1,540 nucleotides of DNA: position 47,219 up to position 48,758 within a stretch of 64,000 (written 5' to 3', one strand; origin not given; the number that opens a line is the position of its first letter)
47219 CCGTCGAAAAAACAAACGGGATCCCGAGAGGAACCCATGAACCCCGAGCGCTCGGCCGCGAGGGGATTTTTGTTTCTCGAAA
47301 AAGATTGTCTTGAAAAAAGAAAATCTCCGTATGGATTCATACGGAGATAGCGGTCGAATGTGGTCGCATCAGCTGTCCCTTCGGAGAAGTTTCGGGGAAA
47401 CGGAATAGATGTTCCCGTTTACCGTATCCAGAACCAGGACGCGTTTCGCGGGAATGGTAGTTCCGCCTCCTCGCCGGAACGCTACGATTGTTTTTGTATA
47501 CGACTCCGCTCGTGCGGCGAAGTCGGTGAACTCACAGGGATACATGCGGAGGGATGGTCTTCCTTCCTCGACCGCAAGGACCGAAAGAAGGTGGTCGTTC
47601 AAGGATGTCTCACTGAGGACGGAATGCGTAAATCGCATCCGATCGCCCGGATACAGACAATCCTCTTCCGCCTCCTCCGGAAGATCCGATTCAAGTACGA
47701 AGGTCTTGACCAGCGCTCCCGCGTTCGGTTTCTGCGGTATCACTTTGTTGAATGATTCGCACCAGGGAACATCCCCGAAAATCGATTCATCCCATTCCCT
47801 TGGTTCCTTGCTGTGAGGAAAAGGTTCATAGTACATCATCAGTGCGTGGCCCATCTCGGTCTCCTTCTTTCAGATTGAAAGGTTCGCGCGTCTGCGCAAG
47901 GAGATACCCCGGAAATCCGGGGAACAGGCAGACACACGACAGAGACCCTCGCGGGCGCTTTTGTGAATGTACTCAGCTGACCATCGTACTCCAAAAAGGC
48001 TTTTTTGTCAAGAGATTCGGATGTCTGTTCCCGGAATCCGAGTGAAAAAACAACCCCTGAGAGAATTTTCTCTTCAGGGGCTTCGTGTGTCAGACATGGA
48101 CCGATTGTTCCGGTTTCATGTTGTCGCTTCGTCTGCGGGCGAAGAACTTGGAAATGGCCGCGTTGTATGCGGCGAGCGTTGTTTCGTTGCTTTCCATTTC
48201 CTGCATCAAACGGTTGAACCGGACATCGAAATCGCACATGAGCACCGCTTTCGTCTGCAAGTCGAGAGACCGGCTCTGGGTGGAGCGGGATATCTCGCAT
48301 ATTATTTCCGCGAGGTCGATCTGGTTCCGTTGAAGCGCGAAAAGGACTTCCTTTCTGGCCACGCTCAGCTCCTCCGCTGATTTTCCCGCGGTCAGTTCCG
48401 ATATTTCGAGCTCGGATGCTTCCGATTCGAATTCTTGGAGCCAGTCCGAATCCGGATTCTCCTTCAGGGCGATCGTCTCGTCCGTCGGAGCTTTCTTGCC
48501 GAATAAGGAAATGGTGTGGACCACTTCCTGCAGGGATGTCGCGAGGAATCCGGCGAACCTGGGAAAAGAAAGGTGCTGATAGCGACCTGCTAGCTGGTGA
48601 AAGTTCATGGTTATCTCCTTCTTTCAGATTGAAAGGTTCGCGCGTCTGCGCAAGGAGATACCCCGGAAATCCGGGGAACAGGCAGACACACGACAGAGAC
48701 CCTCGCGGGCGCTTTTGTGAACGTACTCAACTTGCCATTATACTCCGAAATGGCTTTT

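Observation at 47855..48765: A 150-bp consensus promoter plus structured 5-prime leader duplicated upstream of two unrelated hypothetical genes (riboswitch-like cis-regulatory RNA candidate)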

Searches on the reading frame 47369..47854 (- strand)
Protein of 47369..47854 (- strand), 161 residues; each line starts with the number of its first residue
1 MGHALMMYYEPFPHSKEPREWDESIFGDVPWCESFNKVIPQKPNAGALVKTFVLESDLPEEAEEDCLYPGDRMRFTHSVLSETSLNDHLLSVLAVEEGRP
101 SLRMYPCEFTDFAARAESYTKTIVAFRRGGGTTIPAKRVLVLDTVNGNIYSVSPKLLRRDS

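Call 8: search_protein_families(library=pfam, proteins=[window:47369-47854:-], max_evalue=1)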
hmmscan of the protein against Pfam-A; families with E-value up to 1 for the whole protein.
window:47369-47854:- (161 aa): 0 families

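Call 10: find_encoding_contigs(protein=window:47369-47854:-, flank=10000)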
Protein window:47369-47854:- (161 aa): 3 contigs read that carry it; 1 place shown.
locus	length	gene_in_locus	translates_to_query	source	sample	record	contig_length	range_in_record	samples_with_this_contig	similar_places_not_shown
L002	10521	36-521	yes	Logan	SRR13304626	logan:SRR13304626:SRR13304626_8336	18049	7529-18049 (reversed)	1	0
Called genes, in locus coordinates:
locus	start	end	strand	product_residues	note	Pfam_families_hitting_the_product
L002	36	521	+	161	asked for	-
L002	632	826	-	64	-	-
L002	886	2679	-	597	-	PF01411:tRNA-synt_2c, PF07973:tRNA_SAD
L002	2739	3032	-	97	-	-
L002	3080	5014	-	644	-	-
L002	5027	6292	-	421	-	PF06277:EutA (faint), PF11104:PilM_2, PF06723:MreB_Mbl (weak), PF14450:FtsA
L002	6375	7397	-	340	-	PF00294:PfkB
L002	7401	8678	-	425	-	PF03952:Enolase_N, PF00113:Enolase_C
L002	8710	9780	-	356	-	PF00162:PGK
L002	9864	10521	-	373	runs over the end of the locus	PF00953:Glycos_transf_4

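Call 11: find_homologous_proteins(query=window:47369-47854:-)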
Query window:47369-47854:- (161 aa): 12 proteins with E <= 0.001 among 31 candidates.
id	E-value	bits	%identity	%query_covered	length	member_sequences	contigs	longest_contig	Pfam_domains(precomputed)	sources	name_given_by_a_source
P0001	7.0e-105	366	100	100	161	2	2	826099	-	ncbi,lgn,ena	-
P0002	4.6e-74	266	77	99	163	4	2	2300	-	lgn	-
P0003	3.6e-71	256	70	99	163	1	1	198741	-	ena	-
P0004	7.9e-69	249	70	99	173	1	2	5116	-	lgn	-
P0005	1.1e-68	248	71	98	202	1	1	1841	-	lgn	-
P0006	3.0e-65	237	66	99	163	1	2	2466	-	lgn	-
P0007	8.8e-65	235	67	98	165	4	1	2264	-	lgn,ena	-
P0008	5.4e-63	230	65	99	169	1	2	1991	-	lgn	-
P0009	1.2e-58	215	63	99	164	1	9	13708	-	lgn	-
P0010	2.1e-43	166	52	99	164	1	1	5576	-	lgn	-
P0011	1.6e-38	150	79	54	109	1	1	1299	-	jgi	jgi:hypothetical protein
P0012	9.0e-27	112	41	100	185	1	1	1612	-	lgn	-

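Call 13: find_encoding_contigs(protein=P0003, flank=10000, max_places=3)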
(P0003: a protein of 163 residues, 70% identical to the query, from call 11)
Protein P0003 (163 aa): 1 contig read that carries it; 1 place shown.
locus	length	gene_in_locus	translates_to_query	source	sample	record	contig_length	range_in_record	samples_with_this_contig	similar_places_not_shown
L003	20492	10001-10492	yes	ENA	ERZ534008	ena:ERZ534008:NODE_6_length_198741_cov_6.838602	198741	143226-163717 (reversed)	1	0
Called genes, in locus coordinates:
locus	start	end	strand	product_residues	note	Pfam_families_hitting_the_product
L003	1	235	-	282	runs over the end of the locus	PF00293:NUDIX, PF01025:GrpE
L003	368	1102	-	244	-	PF01628:HrcA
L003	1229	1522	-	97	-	-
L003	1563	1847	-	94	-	-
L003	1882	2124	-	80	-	PF01809:YidD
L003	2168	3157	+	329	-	PF01544:CorA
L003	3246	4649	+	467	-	PF00133:tRNA-synt_1 (faint), PF01406:tRNA-synt_1e, PF01921:tRNA-synt_1f (faint), PF09334:tRNA-synt_1g (weak), PF09190:DALR_2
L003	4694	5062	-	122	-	-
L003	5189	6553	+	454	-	PF00772:DnaB, PF13481:AAA_25, PF03796:DnaB_C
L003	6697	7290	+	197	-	PF21176:RecR_HhH, PF02132:RecR_ZnF (weak), PF01751:Toprim, PF13662:Toprim_4, PF21175:RecR_C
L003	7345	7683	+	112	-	-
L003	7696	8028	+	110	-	-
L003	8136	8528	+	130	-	-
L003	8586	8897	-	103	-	PF00829:Ribosomal_L21p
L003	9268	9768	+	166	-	-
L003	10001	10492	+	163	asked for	-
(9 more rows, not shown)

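Call 14: find_encoding_contigs(protein=P0009, flank=10000, max_places=3)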
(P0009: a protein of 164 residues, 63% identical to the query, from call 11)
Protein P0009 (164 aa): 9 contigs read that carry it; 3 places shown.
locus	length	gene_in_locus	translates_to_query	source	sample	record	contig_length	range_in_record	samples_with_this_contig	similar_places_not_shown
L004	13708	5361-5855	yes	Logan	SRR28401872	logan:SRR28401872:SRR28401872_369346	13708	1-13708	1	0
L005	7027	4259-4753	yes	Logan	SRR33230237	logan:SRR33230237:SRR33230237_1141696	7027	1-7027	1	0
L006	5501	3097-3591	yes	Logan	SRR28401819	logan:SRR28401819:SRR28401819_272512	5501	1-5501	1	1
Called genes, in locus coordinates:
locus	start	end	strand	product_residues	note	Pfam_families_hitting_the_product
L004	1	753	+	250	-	?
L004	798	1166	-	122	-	-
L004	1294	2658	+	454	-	PF00772:DnaB, PF13481:AAA_25, PF03796:DnaB_C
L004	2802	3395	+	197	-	PF21176:RecR_HhH, PF02132:RecR_ZnF (weak), PF01751:Toprim, PF13662:Toprim_4, PF21175:RecR_C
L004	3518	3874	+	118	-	-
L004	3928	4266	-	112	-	PF00829:Ribosomal_L21p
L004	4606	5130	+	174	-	-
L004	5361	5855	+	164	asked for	-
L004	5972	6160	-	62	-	-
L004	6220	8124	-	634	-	PF01411:tRNA-synt_2c, PF07973:tRNA_SAD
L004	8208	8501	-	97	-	-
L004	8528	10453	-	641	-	-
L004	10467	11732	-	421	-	PF11104:PilM_2, PF06723:MreB_Mbl (weak), PF14450:FtsA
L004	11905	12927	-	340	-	PF00294:PfkB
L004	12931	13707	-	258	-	?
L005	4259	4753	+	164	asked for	-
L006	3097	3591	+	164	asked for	-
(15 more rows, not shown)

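Call 15: find_encoding_contigs(protein=P0010, flank=10000, max_places=3)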
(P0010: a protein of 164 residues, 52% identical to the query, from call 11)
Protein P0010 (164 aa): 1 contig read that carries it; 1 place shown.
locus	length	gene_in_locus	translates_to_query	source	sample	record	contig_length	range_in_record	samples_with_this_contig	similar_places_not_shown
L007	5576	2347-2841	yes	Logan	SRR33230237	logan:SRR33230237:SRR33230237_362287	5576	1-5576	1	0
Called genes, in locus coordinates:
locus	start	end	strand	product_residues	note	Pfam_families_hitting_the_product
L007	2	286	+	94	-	?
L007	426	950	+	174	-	PF02132:RecR_ZnF (weak), PF01751:Toprim, PF13662:Toprim_4, PF21175:RecR_C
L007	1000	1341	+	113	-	-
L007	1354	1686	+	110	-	-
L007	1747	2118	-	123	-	PF00829:Ribosomal_L21p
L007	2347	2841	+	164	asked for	-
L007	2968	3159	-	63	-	-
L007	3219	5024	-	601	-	PF01411:tRNA-synt_2c, PF07973:tRNA_SAD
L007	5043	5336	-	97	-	-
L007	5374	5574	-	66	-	?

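Call 16: find_encoding_contigs(protein=P0004, flank=10000, max_places=3)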
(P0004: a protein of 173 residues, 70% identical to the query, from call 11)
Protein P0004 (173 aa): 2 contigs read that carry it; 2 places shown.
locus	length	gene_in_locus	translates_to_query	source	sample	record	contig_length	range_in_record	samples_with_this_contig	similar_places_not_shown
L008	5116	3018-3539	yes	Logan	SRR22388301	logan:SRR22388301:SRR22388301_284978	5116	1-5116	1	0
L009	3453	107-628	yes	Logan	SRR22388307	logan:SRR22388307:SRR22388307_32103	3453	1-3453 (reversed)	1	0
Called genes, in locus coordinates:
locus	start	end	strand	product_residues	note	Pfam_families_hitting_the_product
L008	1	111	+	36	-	?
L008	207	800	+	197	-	PF21176:RecR_HhH, PF02132:RecR_ZnF (weak), PF01751:Toprim, PF13662:Toprim_4, PF21175:RecR_C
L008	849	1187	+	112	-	-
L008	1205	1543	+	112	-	-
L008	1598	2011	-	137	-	PF00829:Ribosomal_L21p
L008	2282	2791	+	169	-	-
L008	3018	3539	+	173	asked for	-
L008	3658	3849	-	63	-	-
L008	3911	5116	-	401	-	?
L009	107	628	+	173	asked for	-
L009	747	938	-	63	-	-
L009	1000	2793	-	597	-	PF01411:tRNA-synt_2c, PF07973:tRNA_SAD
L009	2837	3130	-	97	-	-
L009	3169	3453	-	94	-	?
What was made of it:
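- The locus sits next to rplU (calls 13-16).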

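Call 19: find_encoding_contigs(protein=P0012, flank=10000, max_places=3)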
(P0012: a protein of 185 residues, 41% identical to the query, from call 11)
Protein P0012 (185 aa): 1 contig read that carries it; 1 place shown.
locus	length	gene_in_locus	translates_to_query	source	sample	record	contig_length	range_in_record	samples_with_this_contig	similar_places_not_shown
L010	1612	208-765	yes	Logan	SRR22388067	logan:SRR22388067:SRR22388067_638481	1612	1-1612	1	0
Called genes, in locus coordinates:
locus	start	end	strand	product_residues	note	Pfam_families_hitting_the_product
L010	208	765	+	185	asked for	-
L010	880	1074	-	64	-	-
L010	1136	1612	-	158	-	?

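Call 20: find_encoding_contigs(protein=P0002, flank=10000, max_places=3)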
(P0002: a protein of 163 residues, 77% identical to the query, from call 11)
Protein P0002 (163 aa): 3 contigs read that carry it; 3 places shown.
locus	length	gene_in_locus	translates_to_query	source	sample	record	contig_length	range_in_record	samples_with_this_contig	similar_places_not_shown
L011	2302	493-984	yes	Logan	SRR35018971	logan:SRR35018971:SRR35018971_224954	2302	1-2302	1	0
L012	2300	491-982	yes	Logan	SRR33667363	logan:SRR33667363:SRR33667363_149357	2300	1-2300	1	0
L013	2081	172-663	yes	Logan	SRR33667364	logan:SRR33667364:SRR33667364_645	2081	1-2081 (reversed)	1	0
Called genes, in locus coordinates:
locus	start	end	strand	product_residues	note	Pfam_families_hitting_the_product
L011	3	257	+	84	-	?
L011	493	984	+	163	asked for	-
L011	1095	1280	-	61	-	-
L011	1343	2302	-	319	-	?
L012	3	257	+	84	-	?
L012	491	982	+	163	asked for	-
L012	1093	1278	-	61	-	-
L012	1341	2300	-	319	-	?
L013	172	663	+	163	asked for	-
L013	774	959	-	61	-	-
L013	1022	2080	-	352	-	?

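Call 21: find_encoding_contigs(protein=P0006, flank=10000, max_places=3)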
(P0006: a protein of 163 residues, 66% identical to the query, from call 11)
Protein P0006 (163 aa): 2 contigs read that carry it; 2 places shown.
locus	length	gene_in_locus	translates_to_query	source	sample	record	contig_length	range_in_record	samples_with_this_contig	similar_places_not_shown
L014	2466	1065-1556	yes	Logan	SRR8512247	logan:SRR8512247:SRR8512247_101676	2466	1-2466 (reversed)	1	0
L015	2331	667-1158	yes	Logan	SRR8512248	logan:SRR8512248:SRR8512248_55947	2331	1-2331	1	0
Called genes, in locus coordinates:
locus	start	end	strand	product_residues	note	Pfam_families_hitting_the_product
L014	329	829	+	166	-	-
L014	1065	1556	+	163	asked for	-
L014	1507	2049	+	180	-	-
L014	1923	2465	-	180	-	?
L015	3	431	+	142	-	?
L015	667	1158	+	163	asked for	-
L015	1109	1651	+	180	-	-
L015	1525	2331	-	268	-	?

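Call 22: find_encoding_contigs(protein=P0008, flank=10000, max_places=3)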
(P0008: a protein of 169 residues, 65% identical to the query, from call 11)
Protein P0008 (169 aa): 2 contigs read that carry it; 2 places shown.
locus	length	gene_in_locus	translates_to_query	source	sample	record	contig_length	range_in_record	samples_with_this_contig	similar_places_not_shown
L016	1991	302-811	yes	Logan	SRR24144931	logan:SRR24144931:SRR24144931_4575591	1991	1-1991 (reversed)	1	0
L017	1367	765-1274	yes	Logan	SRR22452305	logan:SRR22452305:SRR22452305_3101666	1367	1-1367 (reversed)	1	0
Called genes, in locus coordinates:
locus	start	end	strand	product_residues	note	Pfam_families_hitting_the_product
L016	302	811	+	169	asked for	-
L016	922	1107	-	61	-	-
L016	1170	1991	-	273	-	?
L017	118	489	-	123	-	PF00829:Ribosomal_L21p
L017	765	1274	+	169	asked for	-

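Call 34: find_related_loci(query=A3, collection=metagenome_contigs, flank=3000)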
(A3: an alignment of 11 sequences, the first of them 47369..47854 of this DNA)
Query A3 (161 aa) in metagenome_contigs; peptide patterns used: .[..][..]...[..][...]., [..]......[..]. (x = any residue, [..] = any of these).
80 stretches matched a pattern, but none encodes a relative of the query by tblastn (E <= 1e-3).
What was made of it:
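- Tried and rejected: Gene 1 profile back-translated against JGI metagenomes: 80 pattern matches, none confirmed (call 34).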

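Call 41: predict_structure(alignment_id=A3)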
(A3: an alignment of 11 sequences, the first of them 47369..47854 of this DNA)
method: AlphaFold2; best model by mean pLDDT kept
length: 161 residues; sequences in the alignment: 11
mean_pLDDT: 44.7   pTM: 0.38
mean pLDDT of the five models: 44.7, 39.9, 37.8, 37.1, 33.1
residues with pLDDT >= 90: 0; 70-90: 0; 50-70: 40; < 50: 121
segments of 3 or more residues with pLDDT < 50: 1-59, 61-85, 102-134, 159-161
pLDDT, mean of each block of 10 residues (from residue 1): 30 34 33 42 46 45 43 37 52 57 42 39 42 53 64 56 46
secondary structure, 60 per line:
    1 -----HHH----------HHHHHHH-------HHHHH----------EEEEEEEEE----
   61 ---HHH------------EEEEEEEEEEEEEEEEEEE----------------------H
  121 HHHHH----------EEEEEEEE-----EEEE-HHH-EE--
elements in order: H19-25 H33-37 E48-56 E79-97 H120-125 E136-143 E149-152

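Call 42: find_encoding_contigs(protein=P0005, flank=10000, max_places=3)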
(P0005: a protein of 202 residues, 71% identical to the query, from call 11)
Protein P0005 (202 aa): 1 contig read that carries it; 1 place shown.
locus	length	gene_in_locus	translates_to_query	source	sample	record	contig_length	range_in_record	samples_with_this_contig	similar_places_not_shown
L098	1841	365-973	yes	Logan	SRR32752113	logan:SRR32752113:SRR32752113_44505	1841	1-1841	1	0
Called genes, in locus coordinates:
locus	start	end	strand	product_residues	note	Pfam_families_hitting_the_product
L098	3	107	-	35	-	?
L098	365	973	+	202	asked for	-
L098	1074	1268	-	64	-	-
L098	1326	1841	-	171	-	?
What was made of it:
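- Narrow distribution, a tiny two-gene 'regulon', and strict co-occurrence of the leader with gene 1 in all 16 cases, including lineages that lack gene X (calls 15, 22, 42).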

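Call 43: find_encoding_contigs(protein=P0007, flank=10000, max_places=3)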
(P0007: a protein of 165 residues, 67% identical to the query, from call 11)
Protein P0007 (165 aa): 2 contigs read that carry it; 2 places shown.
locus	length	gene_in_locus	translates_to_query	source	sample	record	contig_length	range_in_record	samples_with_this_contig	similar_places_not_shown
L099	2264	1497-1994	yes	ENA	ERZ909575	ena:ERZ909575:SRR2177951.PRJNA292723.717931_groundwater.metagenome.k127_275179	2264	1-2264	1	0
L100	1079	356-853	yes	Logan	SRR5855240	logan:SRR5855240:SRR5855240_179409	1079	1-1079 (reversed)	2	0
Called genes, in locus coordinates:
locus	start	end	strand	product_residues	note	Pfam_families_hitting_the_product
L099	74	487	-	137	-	PF00829:Ribosomal_L21p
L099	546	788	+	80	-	-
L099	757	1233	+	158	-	-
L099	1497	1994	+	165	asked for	-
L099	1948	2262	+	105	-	?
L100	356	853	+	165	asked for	-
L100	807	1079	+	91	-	?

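Call 72: search_protein_representatives(alignment_id=A3)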
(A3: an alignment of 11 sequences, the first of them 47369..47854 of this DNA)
Query: 11 sequences, 162 profile positions. Proteins with E-value up to 0.001 (for the whole library): 5; up to 1e-10: 4; up to 1e-30: 4. The best 5 are listed.
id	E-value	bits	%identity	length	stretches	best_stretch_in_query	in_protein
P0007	8.3e-77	272.7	-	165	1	2-160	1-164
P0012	2.3e-60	219.2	-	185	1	2-161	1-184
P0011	9.2e-40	152.2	-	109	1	2-88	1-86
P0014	1.4e-39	151.6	-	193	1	3-161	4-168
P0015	6.6e-08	48.7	-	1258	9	135-158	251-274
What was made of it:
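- On Riboswitch (general class): The gene 1 family has 4 real clusters in 1.84 billion representatives (call 72).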

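Call 74: search_protein_families(library=pfam, proteins=[P0015, P0014], max_evalue=0.01)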
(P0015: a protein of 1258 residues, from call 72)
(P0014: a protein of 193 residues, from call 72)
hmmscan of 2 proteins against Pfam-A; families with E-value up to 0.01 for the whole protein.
P0015 (1258 aa): 5 families
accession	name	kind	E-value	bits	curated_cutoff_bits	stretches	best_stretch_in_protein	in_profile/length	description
PF17486.7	Cys_Knot_tox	-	1.9e-13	50.9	27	0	588-608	30-50/70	Cystine knot toxins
PF18296.6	MID_MedPIWI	-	3.8e-06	27.4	26.2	0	701-756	82-119/191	MID domain of medPIWI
PF23852.1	DUF7215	-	2.1e-05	25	27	0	217-233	14-30/47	Family of unknown function (DUF7215)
PF16017.11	BTB_3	-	0.00016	22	22.3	0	260-286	11-37/106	BTB/POZ domain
PF12535.13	Nudix_N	-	0.0078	16.3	27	0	559-578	24-43/56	Hydrolase of X-linked nucleoside diphosphate N terminal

P0014 (193 aa): 0 families

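Call 75: search_protein_families(library=padloc, proteins=[window:47369-47854:-], max_evalue=0.1)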
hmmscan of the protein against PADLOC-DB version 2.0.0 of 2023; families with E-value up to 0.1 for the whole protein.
window:47369-47854:- (161 aa): 0 families

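Call 76: search_protein_families(library=phrogs, proteins=[window:47369-47854:-], max_evalue=0.1)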
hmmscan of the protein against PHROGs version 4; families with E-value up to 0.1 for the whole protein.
window:47369-47854:- (161 aa): 0 families

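Call 77: search_protein_families(library=ncbifam, proteins=[window:47369-47854:-], max_evalue=0.1)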
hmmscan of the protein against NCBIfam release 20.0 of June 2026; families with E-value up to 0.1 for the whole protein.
window:47369-47854:- (161 aa): 0 families

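Call 78: search_solved_structures(query=A3, max_evalue=1)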
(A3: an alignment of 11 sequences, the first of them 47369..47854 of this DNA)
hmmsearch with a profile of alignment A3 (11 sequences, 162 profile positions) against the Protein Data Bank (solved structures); distinct sequences matched with E-value up to 1: 2.
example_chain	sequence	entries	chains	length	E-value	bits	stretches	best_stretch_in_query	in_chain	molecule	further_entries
6s6z_A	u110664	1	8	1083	0.88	12.4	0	62-105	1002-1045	Beta-galactosidase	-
6sd0_A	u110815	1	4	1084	0.88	12.4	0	62-105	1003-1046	Beta-galactosidase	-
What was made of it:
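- Closest known: Autogenous ribosomal-protein leaders. Different: The downstream proteins are not recognisable ribosomal proteins or RNA binders (calls 8, 77, 78).
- It controls only two fast-evolving orphan proteins that have no transporter or enzyme signature (calls 8, 75-78). Neither protein has a recognisable RNA-binding domain (calls 8, 77, 78).
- Tried and rejected: Protein family searches: Pfam, NCBIfam, PHROGs and a PDB profile search gave nothing credible, and PADLOC gave only marginal hits for gene X (calls 8, 75-78).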

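Call 92: list_cluster_members(proteins=[window:47369-47854:-, window:48090-48608:-, window:50822-52186:-])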
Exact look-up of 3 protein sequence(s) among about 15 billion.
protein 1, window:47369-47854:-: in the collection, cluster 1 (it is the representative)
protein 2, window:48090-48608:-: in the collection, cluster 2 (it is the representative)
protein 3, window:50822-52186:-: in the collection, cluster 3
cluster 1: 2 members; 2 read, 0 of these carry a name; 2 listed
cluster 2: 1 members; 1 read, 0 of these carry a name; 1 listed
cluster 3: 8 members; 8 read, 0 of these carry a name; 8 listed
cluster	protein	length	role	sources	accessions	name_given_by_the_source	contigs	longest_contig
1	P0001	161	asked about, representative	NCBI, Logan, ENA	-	-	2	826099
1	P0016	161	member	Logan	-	-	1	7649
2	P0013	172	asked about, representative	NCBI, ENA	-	-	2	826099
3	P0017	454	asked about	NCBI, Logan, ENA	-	-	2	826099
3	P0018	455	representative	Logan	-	-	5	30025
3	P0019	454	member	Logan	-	-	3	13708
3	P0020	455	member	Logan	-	-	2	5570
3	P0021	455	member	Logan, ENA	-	-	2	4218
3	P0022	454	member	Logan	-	-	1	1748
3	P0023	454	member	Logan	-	-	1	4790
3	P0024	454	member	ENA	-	-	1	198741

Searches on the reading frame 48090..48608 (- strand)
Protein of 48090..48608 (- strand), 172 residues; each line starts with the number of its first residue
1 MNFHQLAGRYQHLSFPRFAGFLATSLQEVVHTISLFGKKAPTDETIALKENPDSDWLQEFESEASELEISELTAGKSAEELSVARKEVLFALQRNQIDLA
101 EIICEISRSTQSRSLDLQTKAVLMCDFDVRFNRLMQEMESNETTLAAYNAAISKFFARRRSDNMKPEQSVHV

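Call 8: search_protein_families(library=pfam, proteins=[window:48090-48608:-], max_evalue=1)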
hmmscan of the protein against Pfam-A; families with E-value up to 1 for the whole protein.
window:48090-48608:- (172 aa): 0 families

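Call 9: find_encoding_contigs(protein=window:48090-48608:-, flank=10000)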
Protein window:48090-48608:- (172 aa): 3 contigs read that carry it; 1 place shown.
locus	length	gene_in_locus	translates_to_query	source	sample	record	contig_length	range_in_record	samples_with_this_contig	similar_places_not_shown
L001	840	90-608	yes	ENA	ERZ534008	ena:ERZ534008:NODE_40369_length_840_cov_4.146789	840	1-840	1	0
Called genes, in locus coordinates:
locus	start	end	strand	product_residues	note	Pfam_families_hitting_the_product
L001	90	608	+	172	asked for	-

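Call 12: find_homologous_proteins(query=window:48090-48608:-)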
Query window:48090-48608:- (172 aa): 1 proteins with E <= 0.001 among 46 candidates.
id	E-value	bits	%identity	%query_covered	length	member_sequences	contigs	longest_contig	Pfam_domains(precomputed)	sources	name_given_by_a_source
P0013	8.9e-105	365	100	100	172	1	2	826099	-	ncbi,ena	-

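Call 75: search_protein_families(library=padloc, proteins=[window:48090-48608:-], max_evalue=0.1)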
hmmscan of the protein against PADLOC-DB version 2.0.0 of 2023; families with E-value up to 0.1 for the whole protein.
window:48090-48608:- (172 aa): 2 families
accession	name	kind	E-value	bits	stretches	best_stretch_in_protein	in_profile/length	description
PDLC02496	BrxF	-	0.016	13.3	1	80-153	53-127/158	BrxF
PDLC02927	IHF-VHL_X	-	0.027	11.9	1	11-102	120-195/305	-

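Call 76: search_protein_families(library=phrogs, proteins=[window:48090-48608:-], max_evalue=0.1)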
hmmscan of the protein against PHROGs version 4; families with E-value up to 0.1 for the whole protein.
window:48090-48608:- (172 aa): 0 families

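Call 77: search_protein_families(library=ncbifam, proteins=[window:48090-48608:-], max_evalue=0.1)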
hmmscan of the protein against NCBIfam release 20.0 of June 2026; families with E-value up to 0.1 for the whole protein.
window:48090-48608:- (172 aa): 0 families

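Call 97: predict_structure(protein=window:48090-48608:-)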
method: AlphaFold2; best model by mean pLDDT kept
length: 172 residues; sequences in the alignment: 1
mean_pLDDT: 44.7   pTM: 0.30
mean pLDDT of the five models: 44.7, 42.6, 41.4, 38.5, 37.7
residues with pLDDT >= 90: 0; 70-90: 0; 50-70: 52; < 50: 120
segments of 3 or more residues with pLDDT < 50: 1-53, 67-73, 102-112, 137-149, 151-160, 163-172
pLDDT, mean of each block of 10 residues (from residue 1): 34 35 40 33 37 50 49 51 52 51 47 50 52 50 49 45 39 31
secondary structure, 60 per line:
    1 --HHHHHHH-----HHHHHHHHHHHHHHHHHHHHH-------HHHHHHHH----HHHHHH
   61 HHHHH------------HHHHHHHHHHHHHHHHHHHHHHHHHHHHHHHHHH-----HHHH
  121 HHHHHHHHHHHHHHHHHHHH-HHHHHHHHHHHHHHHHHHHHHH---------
elements in order: H3-9 H15-35 H43-50 H55-65 H78-111 H117-140 H142-163
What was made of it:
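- On Autogenous r-protein-type leader: No RNA-binding domain is detectable (calls 8, 77, 78), and the models are too poor for fold search (calls 41, 97).
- The structure models are unusable (pLDDT 44.7 for both, calls 41, 97).
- Tried and rejected: Structure prediction: gene 1 (11-sequence alignment) and gene X (single sequence) both gave pLDDT 44.7, so no fold search was run (calls 41, 97).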
